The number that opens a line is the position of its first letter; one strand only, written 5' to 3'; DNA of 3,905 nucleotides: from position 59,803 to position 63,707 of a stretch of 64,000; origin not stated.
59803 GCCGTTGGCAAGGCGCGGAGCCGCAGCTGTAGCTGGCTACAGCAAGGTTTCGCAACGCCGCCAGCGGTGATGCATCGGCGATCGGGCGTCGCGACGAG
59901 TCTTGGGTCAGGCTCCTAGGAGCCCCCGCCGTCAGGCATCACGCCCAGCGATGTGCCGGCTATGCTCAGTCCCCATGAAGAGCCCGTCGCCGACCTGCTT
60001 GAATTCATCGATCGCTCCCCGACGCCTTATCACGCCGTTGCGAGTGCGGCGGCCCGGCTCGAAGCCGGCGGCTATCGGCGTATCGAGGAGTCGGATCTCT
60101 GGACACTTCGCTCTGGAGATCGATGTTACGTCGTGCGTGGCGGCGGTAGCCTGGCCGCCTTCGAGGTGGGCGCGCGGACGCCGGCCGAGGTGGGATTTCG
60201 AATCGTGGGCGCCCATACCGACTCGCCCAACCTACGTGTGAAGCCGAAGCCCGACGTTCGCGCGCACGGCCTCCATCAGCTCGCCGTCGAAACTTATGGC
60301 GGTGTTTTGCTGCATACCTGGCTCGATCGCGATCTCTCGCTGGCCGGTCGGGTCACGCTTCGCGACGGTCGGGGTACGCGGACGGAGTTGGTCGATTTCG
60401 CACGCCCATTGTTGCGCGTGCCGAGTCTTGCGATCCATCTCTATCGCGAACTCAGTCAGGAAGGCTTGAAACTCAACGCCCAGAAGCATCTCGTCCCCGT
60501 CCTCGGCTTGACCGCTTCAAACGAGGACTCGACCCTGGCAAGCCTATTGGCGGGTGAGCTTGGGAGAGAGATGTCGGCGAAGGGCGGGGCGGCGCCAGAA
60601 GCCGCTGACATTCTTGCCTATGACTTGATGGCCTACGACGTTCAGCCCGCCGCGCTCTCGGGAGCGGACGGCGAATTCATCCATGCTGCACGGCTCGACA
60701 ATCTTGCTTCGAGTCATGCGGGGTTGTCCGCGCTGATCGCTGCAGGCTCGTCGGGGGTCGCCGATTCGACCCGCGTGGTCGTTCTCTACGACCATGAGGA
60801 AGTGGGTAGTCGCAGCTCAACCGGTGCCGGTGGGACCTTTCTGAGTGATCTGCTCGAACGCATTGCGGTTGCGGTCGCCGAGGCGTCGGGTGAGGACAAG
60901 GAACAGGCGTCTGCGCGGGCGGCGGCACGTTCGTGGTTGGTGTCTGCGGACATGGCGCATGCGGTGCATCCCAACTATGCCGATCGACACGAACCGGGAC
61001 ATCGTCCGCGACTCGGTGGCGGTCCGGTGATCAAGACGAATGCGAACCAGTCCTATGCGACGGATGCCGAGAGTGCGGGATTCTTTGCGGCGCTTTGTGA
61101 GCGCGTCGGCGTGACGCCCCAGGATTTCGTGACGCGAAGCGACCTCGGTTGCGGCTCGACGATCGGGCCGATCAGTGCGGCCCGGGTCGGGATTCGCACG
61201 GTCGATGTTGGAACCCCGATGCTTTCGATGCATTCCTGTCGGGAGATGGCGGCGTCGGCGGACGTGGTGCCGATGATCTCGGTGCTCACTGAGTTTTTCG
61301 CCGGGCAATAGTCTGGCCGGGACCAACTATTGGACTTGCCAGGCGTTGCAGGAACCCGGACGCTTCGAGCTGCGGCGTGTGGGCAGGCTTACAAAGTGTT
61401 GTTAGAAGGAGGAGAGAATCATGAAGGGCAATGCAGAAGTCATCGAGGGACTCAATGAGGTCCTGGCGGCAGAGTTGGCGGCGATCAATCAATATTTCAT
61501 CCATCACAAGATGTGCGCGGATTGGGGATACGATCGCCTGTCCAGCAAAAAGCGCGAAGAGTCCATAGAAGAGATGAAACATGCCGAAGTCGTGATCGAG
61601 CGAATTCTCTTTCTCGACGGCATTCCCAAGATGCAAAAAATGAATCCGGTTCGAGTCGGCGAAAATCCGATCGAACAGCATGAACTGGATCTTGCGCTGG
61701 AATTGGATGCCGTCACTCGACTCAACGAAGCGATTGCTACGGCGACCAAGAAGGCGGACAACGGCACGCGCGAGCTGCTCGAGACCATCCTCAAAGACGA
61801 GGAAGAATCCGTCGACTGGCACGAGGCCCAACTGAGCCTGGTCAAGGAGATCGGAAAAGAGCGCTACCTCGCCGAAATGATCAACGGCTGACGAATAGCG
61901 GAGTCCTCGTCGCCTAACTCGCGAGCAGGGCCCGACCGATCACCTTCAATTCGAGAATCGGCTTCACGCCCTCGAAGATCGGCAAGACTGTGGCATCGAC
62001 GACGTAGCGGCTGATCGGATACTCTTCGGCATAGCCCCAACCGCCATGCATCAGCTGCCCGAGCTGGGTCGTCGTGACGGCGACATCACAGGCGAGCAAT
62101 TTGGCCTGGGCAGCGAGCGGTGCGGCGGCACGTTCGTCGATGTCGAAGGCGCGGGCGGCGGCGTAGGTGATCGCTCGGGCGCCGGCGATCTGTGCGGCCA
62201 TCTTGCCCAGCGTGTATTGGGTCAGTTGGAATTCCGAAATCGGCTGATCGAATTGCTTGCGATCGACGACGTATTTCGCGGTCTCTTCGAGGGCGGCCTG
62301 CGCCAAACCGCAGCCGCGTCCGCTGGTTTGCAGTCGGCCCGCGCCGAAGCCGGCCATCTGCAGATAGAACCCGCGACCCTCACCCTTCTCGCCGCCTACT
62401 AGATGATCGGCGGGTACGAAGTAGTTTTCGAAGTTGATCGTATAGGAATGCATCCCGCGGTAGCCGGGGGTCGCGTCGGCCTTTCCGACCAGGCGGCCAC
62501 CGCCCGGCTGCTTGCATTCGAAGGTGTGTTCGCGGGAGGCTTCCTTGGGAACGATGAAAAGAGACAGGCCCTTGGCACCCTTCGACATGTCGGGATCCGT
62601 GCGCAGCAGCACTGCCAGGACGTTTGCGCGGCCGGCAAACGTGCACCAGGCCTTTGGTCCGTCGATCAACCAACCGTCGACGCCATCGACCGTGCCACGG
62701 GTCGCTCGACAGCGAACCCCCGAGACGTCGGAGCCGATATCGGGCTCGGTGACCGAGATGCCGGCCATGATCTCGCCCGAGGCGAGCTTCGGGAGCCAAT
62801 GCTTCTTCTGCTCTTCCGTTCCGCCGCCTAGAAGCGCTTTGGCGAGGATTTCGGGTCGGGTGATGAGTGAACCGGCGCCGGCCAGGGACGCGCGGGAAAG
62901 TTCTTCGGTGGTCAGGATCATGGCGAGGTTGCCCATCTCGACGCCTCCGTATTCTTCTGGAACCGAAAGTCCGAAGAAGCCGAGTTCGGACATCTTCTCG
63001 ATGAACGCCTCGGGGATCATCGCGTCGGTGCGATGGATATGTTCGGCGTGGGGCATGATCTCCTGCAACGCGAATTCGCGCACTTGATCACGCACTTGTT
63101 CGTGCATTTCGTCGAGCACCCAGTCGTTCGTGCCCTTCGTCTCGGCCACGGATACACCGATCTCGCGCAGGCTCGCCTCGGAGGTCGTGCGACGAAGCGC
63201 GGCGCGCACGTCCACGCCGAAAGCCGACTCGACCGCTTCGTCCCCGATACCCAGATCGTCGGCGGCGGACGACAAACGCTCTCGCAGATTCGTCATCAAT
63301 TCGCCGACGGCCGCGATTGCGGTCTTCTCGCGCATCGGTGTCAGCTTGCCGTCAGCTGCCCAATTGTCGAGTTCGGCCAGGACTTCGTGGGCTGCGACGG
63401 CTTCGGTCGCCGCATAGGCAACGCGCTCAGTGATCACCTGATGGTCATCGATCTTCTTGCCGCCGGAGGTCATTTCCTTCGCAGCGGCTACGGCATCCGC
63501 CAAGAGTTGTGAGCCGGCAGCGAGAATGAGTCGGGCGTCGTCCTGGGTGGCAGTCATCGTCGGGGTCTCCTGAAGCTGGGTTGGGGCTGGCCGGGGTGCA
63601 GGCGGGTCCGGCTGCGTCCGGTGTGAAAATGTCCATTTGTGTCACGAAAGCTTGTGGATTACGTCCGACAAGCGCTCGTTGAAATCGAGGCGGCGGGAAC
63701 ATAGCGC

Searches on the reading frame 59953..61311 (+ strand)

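Call 75: search_protein_families(library=pfam, proteins=[window:59953-61311:+], max_evalue=0.0001)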
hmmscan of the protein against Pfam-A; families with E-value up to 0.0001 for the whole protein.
window:59953-61311:+ (452 aa): 2 families
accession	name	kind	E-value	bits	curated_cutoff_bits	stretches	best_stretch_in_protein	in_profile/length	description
PF02127.20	Peptidase_M18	-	7.4e-136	453.8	24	1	18-449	1-432/432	Aminopeptidase I zinc metalloprotease (M18)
PF05343.19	Peptidase_M42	-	2.4e-05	24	23.2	0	318-440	174-288/292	M42 glutamyl aminopeptidase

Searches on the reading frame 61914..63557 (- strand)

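Call 75: search_protein_families(library=pfam, proteins=[window:61914-63557:-], max_evalue=0.0001)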
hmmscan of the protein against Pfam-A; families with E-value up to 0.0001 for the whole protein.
window:61914-63557:- (547 aa): 4 families
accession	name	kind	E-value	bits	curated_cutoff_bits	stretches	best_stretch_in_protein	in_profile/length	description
PF00441.29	Acyl-CoA_dh_1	-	2.1e-33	116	22.4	1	394-544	1-149/150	Acyl-CoA dehydrogenase, C-terminal domain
PF02771.21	Acyl-CoA_dh_N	-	2.7e-32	111.9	22.9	1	150-262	2-113/113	Acyl-CoA dehydrogenase, N-terminal domain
PF08028.16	Acyl-CoA_dh_2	-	1.5e-15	58.1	22.7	1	416-532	8-133/134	Acyl-CoA dehydrogenase, C-terminal domain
PF02770.24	Acyl-CoA_dh_M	-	2e-12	47.6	33.3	1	267-378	2-96/97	Acyl-CoA dehydrogenase, middle domain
